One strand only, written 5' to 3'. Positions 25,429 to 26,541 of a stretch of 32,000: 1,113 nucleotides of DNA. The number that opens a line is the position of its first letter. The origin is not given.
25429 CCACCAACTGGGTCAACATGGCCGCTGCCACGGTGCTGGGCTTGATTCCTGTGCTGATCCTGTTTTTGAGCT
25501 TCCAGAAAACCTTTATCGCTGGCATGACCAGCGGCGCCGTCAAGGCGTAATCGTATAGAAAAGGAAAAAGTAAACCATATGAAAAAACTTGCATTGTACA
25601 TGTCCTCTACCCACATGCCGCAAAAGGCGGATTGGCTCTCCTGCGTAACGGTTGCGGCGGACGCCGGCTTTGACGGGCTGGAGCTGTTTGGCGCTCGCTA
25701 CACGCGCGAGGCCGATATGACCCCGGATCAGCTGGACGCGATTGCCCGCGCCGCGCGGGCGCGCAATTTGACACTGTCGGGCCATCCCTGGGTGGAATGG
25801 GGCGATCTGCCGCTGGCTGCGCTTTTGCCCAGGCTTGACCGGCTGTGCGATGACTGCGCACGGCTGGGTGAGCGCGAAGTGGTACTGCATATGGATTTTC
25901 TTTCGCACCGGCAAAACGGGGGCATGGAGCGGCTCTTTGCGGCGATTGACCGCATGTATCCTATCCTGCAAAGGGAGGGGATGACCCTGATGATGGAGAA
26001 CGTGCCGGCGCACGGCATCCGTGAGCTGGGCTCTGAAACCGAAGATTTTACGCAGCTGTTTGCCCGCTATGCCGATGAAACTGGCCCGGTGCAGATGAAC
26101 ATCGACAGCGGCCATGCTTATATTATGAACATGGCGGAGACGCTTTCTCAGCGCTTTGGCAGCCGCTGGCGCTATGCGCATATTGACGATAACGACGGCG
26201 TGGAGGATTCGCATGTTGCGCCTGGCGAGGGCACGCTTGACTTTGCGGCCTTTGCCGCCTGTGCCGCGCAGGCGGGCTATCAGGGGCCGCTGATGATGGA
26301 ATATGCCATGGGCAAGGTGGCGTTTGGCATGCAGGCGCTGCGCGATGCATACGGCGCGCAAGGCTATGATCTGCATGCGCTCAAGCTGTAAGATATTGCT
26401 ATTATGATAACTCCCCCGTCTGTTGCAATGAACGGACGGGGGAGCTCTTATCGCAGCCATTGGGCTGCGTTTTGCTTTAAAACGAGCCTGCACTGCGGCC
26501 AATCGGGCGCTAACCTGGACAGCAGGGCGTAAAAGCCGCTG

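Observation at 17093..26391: Sugar-uptake-type locus without a hydrolase, built around an FAD oxidoreductase, a radical SAM enzyme and a TIM-barrel protein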

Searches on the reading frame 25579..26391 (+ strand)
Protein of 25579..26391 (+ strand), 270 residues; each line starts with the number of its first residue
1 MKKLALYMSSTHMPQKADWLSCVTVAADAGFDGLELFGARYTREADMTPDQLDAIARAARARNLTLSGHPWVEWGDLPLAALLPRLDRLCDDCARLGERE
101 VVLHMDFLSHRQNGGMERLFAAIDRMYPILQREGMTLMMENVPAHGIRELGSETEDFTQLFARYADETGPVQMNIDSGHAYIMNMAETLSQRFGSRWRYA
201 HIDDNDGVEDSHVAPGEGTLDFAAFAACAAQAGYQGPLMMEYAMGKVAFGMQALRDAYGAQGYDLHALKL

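Call 3: search_protein_families(library=pfam, proteins=[window:25579-26391:+], max_evalue=0.01)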
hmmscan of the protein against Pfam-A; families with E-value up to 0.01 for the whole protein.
window:25579-26391:+ (270 aa): 1 family
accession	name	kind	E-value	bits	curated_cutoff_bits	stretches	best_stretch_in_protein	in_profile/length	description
PF01261.30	AP_endonuc_2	-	2.6e-29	103.1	31.1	1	25-243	3-230/249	Xylose isomerase-like TIM barrel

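Call 8: search_protein_families(library=ncbifam, proteins=[window:25579-26391:+], max_evalue=0.001)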
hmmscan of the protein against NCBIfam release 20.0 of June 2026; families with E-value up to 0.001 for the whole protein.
window:25579-26391:+ (270 aa): 3 families
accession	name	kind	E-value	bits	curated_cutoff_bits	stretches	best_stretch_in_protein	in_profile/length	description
NF007360.0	PRK09856.1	equivalog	6.8e-07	29.1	305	1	117-241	125-247/276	fructoselysine 3-epimerase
TIGR04379.1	myo_inos_iolE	equivalog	5.1e-06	26.3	290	0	113-204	125-211/290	myo-inosose-2 dehydratase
NF041277.1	coba_remo_CbiR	equivalog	6e-06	25.9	105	1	33-244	29-237/249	cobamide remodeling phosphodiesterase CbiR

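Call 14: search_solved_structures(query=window:25579-26391:+, max_evalue=0.1)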
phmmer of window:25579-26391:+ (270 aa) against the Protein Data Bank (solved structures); distinct sequences matched with E-value up to 0.1: 5.
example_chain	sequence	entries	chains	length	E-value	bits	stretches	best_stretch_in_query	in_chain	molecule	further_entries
3wqo_A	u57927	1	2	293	9e-06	28.4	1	100-242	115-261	Uncharacterized protein MJ1311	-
3u0h_A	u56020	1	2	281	0.00051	22.6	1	81-241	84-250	Xylose isomerase domain protein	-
7cj4_A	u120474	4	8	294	0.071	15.6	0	173-243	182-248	Epimerase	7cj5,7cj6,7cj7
7cj9_A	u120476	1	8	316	0.072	15.6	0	173-243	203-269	Epimerase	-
7cj8_A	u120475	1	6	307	0.088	15.3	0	173-243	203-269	Epimerase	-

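Call 34: find_homologous_proteins(query=window:25579-26391:+, max_evalue=0.00001)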
Query window:25579-26391:+ (270 aa): 36 proteins with E <= 0.00001 among 3240 candidates.
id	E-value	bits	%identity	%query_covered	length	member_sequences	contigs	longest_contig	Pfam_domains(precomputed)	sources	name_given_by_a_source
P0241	3.7e-133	461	76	100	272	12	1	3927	PF01261.31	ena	-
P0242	1.2e-101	357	90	69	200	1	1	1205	PF01261.31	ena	-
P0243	2.2e-98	347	58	100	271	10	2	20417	PF01261.31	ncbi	ncbi:MAG: TIM barrel protein [Clostridia bacterium]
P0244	6.7e-95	335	97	57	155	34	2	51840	PF01261.31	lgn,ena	-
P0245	3.3e-87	310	55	98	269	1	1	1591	PF01261.31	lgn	-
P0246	1.8e-84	301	52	99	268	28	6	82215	PF01261.31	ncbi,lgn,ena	-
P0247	1.4e-83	298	52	97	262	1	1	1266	PF01261.31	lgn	-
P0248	1.5e-81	292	53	99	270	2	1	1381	PF01261.31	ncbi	-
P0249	3.0e-81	291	53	98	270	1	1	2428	PF01261.31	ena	-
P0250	8.6e-79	283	49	100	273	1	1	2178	PF01261.31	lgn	-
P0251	2.0e-78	281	52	98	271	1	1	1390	PF01261.31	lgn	-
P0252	4.6e-74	267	50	98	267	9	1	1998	PF01261.31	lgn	-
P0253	7.2e-74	266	49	100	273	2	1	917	PF01261.31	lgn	-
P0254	3.5e-73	264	49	100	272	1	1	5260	PF01261.31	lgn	-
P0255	4.0e-73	264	49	100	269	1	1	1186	PF01261.31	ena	-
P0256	5.3e-73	264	49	97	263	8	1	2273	PF01261.31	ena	-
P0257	2.7e-72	261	48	97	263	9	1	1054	PF01261.31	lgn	-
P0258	3.9e-72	261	47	100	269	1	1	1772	PF01261.31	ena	-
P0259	4.8e-71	257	45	95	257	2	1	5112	PF01261.31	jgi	jgi:sugar phosphate isomerase/epimerase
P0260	9.7e-71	256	47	97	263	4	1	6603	PF01261.31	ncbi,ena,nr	ncbi:MAG: sugar phosphate isomerase/epimerase [Clostridia bacterium]|nr:sugar phosphate isomerase/ep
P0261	4.8e-70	254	49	100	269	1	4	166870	PF01261.31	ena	-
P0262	3.0e-69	251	48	97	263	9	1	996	PF01261.31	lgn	-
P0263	3.9e-69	251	45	93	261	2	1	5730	PF01261.31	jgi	jgi:sugar phosphate isomerase/epimerase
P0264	4.7e-68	247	47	97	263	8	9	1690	PF01261.31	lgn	-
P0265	1.1e-67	246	47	97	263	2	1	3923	PF01261.31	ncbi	-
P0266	3.7e-67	244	46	97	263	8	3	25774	PF01261.31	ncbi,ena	-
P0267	7.8e-67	243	46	97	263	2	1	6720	PF01261.31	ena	-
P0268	1.1e-66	243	47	97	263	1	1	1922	PF01261.31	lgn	-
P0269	4.5e-66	241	46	97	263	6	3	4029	PF01261.31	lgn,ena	-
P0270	9.4e-66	240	47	97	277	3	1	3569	PF01261.31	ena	-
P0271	1.7e-65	239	45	97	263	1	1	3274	PF01261.31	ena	-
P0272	2.9e-65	238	45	94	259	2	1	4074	PF01261.31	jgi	jgi:sugar phosphate isomerase/epimerase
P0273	2.0e-64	235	45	97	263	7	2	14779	PF01261.31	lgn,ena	-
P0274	1.2e-63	233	45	97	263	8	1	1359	PF01261.31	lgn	-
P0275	4.4e-63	231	47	95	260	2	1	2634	PF01261.31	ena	-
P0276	4.2e-8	51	27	85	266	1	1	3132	PF01261.31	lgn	-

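Call 35: find_encoding_contigs(protein=P0246, flank=8000, max_places=1)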
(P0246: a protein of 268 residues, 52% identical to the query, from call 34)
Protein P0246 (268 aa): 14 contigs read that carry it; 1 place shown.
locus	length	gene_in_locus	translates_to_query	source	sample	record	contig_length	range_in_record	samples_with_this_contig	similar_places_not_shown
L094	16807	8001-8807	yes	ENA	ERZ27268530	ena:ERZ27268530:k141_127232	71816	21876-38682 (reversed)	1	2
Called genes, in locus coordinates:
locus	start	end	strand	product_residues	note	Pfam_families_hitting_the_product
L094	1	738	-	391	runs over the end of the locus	PF00155:Aminotran_1_2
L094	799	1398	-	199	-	PF05175:MTS, PF02353:CMAS (weak), PF06325:PrmA (weak), PF08242:Methyltransf_12 (weak), PF13649:Methyltransf_25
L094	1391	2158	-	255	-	PF01479:S4, PF00849:PseudoU_synth_2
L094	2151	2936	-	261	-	PF06161:DUF975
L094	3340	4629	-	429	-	PF07690:MFS_1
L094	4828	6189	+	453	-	PF01547:SBP_bac_1, PF13416:SBP_bac_8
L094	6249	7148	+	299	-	PF00528:BPD_transp_1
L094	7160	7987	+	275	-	PF00528:BPD_transp_1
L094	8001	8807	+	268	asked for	PF01261:AP_endonuc_2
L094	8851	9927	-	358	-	PF00392:GntR, PF00532:Peripla_BP_1, PF13407:Peripla_BP_4 (weak), PF13377:Peripla_BP_3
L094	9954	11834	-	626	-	PF00728:Glyco_hydro_20, PF18088:Glyco_H_20C_C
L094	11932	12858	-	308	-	PF08902:DUF1848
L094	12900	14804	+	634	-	PF10110:GPDPase_memb (faint), PF03009:GDPD, PF13653:GDPD_2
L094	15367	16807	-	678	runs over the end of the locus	PF02922:CBM_48, PF00128:Alpha-amylase, PF02806:Alpha-amylase_C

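Call 36: find_encoding_contigs(protein=P0261, flank=8000, max_places=1)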
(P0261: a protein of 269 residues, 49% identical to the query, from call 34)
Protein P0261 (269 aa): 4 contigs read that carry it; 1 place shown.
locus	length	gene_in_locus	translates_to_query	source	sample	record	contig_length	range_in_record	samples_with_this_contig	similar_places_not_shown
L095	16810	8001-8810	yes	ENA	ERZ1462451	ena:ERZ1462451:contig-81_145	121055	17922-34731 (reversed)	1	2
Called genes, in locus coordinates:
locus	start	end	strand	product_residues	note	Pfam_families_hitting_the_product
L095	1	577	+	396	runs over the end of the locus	PF01041:DegT_DnrJ_EryC1, PF00155:Aminotran_1_2 (weak), PF01212:Beta_elim_lyase (weak)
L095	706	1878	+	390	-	PF00144:Beta-lactamase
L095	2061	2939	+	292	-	PF00756:Esterase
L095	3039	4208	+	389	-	PF13527:Acetyltransf_9, PF17668:Acetyltransf_17 (weak), PF13530:SCP2_2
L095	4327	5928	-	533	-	-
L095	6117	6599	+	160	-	PF12158:DUF3592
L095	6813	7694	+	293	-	PF01545:Cation_efflux, PF16916:ZT_dimer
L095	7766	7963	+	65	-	-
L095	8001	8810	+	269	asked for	PF01261:AP_endonuc_2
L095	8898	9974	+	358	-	PF01909:NTP_transf_2 (weak)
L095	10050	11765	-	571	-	PF01547:SBP_bac_1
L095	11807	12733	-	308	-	-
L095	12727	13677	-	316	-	PF00528:BPD_transp_1 (weak)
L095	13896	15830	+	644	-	PF00056:Ldh_1_N (faint), PF01073:3Beta_HSD, PF01370:Epimerase, PF02719:Polysacc_synt_2, PF04321:RmlD_sub_bind, PF07993:NAD_binding_4 (faint), PF16363:GDP_Man_Dehyd, PF13460:NAD_binding_10 (weak)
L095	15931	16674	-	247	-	PF19567:CpsB_CapC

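Call 37: find_encoding_contigs(protein=P0243, flank=8000, max_places=1)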
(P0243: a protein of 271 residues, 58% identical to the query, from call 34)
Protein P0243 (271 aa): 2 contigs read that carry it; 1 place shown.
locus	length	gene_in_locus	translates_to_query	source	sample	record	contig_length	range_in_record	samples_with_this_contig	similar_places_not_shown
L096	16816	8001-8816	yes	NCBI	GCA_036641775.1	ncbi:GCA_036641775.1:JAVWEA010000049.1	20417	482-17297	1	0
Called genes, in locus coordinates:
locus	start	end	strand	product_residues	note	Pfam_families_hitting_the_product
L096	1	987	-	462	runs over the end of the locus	PF01625:PMSR, PF01641:SelR, PF00581:Rhodanese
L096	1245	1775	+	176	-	PF04542:Sigma70_r2, PF07638:Sigma70_ECF (faint), PF08281:Sigma70_r4_2, PF04545:Sigma70_r4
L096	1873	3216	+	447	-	-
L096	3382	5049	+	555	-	PF13320:GH123_cat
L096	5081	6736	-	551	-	PF01266:DAO (faint), PF03486:HI0933_like (faint), PF05834:Lycopene_cycl (faint), PF07992:Pyr_redox_2, PF13738:Pyr_redox_3, PF00070:Pyr_redox, PF02852:Pyr_redox_dim, PF00581:Rhodanese, +1 more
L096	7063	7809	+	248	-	PF00392:GntR (weak), PF08220:HTH_DeoR, PF13412:HTH_24 (weak), PF00455:DeoRC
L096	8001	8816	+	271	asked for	PF01261:AP_endonuc_2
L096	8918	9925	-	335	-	PF26595:A_ENA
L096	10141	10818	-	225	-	PF14014:DUF4230 (weak)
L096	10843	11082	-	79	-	-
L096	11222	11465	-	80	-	PF13377:Peripla_BP_3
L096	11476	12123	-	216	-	PF00532:Peripla_BP_1, PF13377:Peripla_BP_3 (faint)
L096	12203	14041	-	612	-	PF08486:SpoIID, PF08239:SH3_3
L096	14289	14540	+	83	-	PF04023:FeoA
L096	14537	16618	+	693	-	PF01926:MMR_HSR1, PF02421:FeoB_N, PF07670:Gate, PF07664:FeoB_C, PF07670:Gate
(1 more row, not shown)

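Call 58: search_solved_structures(query=A3, max_evalue=0.1)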
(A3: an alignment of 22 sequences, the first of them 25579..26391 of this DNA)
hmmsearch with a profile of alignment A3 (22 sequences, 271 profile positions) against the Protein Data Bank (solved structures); distinct sequences matched with E-value up to 0.1: 25.
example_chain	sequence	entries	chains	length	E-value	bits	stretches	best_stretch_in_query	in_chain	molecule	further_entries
3wqo_A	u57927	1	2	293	3.2e-11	46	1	22-242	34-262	Uncharacterized protein MJ1311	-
4hno_A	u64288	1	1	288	7e-07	31.7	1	85-180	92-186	Probable endonuclease 4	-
2x7v_A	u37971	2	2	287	7e-07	31.7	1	85-180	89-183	PROBABLE ENDONUCLEASE 4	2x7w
8z1i_A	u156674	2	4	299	5.2e-06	28.9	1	8-255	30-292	Art22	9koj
1i60_A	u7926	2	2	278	1.7e-05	27.2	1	25-240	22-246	IOLI PROTEIN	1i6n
1k77_A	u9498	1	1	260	0.00016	24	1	167-248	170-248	Hypothetical protein ygbM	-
3cqh_A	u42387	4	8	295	0.00039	22.7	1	14-246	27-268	L-ribulose-5-phosphate 3-epimerase ulaE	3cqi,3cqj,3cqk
2nq9_A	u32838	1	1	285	0.00065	22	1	70-239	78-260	Endonuclease 4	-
4k1g_A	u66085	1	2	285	0.00071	21.9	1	75-238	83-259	Endonuclease 4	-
1qtw_A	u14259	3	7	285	0.00071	21.9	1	77-239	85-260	ENDONUCLEASE IV | Endonuclease 4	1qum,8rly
2nqh_A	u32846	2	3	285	0.0013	21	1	74-235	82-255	Endonuclease 4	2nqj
7cj9_A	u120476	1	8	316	0.0028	19.9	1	167-244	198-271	Epimerase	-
3lmz_A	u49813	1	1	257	0.0041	19.4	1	166-244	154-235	Putative sugar isomerase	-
9zmu_A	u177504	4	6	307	0.0048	19.1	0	212-243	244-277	Iole protein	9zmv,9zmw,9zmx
24uu_A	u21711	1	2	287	0.0061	18.8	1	18-180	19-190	Probable endonuclease 4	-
6wn6_A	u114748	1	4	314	0.017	17.3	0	192-240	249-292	3-keto-D-glucoside 4-epimerase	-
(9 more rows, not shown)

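Call 60: search_solved_structures(query=A3, max_evalue=0.00001, show_alignments=4)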
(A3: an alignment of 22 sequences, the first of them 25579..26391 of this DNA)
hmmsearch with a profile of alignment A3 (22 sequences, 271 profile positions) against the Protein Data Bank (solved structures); distinct sequences matched with E-value up to 0.00001: 4.
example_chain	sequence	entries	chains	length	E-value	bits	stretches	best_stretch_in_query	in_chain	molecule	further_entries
3wqo_A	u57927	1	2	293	3.2e-11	46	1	22-242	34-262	Uncharacterized protein MJ1311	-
4hno_A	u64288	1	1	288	7e-07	31.7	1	85-180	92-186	Probable endonuclease 4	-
2x7v_A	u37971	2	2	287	7e-07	31.7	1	85-180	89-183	PROBABLE ENDONUCLEASE 4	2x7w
8z1i_A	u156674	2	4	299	5.2e-06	28.9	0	8-255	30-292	Art22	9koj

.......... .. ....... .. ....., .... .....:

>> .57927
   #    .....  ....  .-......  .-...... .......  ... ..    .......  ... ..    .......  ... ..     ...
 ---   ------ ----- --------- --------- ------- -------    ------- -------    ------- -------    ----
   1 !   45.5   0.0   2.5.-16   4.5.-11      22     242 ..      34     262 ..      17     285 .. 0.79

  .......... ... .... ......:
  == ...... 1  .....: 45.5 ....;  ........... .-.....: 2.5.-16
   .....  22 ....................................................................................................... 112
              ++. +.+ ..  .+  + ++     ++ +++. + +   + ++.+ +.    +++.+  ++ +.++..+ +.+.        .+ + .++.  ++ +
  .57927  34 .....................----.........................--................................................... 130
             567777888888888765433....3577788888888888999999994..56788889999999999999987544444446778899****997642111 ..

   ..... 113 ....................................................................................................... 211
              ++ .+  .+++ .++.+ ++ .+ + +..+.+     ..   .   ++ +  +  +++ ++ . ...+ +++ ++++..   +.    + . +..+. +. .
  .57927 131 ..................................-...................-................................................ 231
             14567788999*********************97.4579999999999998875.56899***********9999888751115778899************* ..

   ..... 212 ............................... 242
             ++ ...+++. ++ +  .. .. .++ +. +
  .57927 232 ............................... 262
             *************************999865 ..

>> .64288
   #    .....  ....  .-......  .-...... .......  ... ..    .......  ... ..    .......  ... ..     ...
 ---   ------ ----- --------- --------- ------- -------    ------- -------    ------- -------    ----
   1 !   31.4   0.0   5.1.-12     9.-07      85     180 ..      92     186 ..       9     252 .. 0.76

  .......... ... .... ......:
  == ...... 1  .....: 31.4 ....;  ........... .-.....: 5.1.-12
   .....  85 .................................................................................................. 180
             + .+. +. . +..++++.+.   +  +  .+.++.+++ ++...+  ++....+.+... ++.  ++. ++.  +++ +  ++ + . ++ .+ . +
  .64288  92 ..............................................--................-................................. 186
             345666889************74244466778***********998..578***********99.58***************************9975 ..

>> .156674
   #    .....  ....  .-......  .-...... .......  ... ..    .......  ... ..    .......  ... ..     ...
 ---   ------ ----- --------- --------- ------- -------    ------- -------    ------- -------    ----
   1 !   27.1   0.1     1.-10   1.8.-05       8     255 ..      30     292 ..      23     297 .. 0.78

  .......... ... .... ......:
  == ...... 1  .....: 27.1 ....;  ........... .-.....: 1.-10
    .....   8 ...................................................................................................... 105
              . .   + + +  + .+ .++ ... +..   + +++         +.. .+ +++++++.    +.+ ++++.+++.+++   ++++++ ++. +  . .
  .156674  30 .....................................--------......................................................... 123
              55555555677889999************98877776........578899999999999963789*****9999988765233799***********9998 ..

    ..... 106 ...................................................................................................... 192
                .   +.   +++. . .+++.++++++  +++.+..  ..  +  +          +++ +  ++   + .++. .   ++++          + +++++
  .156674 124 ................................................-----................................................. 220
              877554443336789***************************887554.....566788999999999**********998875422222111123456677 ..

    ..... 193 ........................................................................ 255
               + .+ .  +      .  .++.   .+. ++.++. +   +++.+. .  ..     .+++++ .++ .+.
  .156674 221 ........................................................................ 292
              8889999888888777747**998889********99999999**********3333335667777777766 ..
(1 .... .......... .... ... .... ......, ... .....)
